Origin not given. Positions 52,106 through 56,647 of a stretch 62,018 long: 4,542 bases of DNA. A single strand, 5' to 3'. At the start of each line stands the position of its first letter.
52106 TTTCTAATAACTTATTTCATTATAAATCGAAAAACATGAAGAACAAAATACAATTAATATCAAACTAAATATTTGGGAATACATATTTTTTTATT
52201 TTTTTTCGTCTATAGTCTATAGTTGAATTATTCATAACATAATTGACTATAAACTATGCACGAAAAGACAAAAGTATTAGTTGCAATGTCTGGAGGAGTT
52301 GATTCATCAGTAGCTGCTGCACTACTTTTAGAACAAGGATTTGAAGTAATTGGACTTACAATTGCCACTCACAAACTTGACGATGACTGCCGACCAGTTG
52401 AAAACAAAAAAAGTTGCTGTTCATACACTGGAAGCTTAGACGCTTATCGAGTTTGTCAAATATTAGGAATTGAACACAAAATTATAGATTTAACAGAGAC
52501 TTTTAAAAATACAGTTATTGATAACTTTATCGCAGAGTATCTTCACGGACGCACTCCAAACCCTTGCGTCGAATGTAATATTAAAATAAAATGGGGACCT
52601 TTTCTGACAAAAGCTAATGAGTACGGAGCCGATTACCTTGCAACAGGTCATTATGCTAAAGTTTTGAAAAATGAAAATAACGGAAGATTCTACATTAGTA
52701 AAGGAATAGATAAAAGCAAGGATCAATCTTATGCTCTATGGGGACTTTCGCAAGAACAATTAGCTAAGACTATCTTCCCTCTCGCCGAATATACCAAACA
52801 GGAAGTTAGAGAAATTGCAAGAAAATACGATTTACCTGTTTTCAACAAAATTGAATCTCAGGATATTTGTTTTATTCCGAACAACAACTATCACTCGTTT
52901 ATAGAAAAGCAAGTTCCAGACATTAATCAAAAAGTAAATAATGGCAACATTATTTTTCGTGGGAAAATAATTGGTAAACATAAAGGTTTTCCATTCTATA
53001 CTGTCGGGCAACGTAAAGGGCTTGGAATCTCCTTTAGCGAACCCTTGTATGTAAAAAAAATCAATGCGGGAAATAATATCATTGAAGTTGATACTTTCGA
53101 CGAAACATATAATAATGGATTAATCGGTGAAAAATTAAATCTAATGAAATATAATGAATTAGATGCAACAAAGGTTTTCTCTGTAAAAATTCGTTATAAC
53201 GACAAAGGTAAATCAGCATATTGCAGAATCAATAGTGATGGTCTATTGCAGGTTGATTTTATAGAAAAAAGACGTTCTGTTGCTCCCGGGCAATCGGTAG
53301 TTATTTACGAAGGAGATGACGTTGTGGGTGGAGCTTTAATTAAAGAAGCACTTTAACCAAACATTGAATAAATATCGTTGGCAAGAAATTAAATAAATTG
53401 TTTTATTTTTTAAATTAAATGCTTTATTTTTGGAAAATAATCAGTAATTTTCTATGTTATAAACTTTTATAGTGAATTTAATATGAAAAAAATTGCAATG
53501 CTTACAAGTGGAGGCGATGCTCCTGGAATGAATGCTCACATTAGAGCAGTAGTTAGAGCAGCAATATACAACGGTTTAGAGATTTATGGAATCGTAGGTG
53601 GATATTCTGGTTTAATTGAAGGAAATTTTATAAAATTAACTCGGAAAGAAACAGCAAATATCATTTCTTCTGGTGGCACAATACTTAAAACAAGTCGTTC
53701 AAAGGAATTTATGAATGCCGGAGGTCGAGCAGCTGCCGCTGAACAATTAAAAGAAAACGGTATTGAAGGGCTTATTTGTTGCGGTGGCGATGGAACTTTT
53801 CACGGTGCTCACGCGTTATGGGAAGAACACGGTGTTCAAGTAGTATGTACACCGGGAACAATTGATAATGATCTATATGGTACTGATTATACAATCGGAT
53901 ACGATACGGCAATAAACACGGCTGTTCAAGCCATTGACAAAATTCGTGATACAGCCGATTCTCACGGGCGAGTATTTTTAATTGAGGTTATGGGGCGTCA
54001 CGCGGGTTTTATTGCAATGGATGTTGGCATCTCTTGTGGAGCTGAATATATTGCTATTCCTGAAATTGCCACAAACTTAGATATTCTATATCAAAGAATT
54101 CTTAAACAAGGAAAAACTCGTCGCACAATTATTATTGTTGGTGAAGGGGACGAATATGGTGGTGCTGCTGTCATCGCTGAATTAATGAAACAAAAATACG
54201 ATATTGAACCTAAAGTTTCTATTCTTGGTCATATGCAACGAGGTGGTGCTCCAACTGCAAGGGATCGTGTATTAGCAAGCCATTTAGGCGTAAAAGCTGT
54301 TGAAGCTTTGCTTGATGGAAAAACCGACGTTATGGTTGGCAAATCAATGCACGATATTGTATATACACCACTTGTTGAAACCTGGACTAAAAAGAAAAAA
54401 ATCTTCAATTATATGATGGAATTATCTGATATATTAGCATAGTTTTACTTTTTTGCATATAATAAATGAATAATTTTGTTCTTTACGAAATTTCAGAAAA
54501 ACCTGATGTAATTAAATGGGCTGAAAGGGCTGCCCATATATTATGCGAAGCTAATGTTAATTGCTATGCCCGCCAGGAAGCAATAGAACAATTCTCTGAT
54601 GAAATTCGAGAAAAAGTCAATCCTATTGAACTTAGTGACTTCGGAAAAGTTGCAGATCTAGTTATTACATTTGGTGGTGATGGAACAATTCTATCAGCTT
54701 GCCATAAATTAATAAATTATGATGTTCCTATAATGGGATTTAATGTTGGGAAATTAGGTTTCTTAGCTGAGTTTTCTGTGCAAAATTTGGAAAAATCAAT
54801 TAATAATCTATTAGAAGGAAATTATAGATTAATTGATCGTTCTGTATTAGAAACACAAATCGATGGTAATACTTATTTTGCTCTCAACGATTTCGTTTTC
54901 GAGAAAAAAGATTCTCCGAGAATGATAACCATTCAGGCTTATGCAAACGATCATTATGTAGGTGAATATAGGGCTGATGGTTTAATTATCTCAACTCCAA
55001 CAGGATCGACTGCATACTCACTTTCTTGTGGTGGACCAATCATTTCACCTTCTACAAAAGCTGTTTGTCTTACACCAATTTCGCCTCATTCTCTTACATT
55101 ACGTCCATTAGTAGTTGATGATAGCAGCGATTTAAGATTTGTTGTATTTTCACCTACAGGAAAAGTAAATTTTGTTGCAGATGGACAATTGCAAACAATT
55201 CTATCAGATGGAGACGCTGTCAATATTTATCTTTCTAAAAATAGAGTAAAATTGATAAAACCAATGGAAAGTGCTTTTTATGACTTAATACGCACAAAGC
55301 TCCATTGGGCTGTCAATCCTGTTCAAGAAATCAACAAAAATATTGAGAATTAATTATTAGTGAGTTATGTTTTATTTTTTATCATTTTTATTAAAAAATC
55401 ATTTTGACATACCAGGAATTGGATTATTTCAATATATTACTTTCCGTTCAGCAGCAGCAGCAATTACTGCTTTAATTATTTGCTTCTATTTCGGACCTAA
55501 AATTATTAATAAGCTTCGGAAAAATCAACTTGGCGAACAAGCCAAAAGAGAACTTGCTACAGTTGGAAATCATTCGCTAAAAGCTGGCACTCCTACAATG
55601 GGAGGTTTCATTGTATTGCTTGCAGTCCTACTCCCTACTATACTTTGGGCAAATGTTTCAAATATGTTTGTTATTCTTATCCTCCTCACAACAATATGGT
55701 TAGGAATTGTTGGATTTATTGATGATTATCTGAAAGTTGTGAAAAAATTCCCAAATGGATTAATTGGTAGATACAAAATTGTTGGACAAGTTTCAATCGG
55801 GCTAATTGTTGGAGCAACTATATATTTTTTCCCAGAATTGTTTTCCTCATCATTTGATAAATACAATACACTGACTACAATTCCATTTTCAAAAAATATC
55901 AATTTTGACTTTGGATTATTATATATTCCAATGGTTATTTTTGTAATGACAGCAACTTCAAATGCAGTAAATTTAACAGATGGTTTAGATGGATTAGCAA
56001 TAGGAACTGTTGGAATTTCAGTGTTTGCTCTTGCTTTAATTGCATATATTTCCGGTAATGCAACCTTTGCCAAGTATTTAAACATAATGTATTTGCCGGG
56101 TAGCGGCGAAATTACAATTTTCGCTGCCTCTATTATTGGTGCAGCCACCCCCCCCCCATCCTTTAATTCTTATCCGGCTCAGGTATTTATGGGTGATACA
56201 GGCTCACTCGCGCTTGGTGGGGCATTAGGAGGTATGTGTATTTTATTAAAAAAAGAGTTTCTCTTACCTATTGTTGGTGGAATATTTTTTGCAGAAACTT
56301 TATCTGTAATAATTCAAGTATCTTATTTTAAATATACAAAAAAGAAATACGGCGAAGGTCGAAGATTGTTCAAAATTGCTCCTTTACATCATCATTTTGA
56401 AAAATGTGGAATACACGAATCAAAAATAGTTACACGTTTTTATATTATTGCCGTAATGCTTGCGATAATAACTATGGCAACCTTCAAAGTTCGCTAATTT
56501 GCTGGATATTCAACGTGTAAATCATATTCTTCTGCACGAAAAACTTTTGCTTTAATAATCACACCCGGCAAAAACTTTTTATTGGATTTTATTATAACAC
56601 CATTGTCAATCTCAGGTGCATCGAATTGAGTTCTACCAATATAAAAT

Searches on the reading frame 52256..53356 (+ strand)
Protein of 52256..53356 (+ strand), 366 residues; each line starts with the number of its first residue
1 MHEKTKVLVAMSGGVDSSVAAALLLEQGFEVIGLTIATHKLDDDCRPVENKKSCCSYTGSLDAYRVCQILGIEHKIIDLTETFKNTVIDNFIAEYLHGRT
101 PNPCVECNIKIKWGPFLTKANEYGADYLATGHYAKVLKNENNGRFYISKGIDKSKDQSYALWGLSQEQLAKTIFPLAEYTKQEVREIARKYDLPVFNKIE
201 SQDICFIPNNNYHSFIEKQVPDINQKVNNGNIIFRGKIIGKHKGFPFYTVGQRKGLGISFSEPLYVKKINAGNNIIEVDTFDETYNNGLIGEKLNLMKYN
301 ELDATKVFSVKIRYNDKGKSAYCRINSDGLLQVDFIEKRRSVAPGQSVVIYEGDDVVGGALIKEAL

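Call 86: search_protein_families(library=pfam, proteins=[window:52256-53356:+], max_evalue=0.00001)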
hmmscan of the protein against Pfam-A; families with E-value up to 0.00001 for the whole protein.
window:52256-53356:+ (366 aa): 3 families
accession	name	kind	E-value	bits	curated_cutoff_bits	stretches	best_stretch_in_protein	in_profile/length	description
PF03054.22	tRNA_Me_trans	-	1.3e-72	244.1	20.6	1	6-208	2-201/202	tRNA methyl transferase HUP domain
PF20259.3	tRNA_Me_trans_M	-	6e-15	55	27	1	228-278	11-64/66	tRNA methyl transferase PRC-barrel domain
PF20258.4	tRNA_Me_trans_C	-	1.8e-13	51.1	20.6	1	288-362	3-77/77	Aminomethyltransferase beta-barrel domain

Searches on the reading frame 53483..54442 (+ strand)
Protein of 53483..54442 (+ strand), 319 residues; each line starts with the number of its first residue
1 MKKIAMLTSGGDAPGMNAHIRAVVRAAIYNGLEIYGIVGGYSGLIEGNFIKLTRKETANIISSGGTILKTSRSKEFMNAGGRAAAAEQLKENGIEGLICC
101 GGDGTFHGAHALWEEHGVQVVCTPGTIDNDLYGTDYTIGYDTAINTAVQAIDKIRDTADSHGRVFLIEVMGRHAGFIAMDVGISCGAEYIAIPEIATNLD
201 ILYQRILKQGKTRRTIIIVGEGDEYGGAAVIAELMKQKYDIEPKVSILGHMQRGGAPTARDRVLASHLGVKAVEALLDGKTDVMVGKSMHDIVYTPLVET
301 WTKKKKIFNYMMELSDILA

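Call 86: search_protein_families(library=pfam, proteins=[window:53483-54442:+], max_evalue=0.00001)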
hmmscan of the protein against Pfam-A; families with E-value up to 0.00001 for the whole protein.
window:53483-54442:+ (319 aa): 1 family
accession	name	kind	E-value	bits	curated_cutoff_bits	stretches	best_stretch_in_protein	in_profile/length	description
PF00365.25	PFK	-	2.4e-103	345.7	30.9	1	3-276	1-277/277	Phosphofructokinase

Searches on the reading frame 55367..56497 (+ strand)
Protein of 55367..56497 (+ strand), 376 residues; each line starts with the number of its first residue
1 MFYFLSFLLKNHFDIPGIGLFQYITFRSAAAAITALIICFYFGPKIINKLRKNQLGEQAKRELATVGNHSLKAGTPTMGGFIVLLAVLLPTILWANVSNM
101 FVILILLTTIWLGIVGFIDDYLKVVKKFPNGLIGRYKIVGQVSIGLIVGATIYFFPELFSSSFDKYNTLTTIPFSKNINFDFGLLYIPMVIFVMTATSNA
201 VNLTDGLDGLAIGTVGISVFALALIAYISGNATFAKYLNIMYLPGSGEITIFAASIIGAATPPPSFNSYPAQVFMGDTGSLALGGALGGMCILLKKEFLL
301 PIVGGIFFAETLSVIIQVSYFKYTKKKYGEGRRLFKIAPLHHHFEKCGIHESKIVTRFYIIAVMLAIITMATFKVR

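Call 86: search_protein_families(library=pfam, proteins=[window:55367-56497:+], max_evalue=0.00001)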
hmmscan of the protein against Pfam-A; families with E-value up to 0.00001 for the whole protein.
window:55367-56497:+ (376 aa): 1 family
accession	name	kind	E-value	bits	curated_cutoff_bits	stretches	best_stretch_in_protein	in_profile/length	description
PF00953.26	Glycos_transf_4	-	3.4e-27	95.8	27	1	103-294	2-159/160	Glycosyl transferase family 4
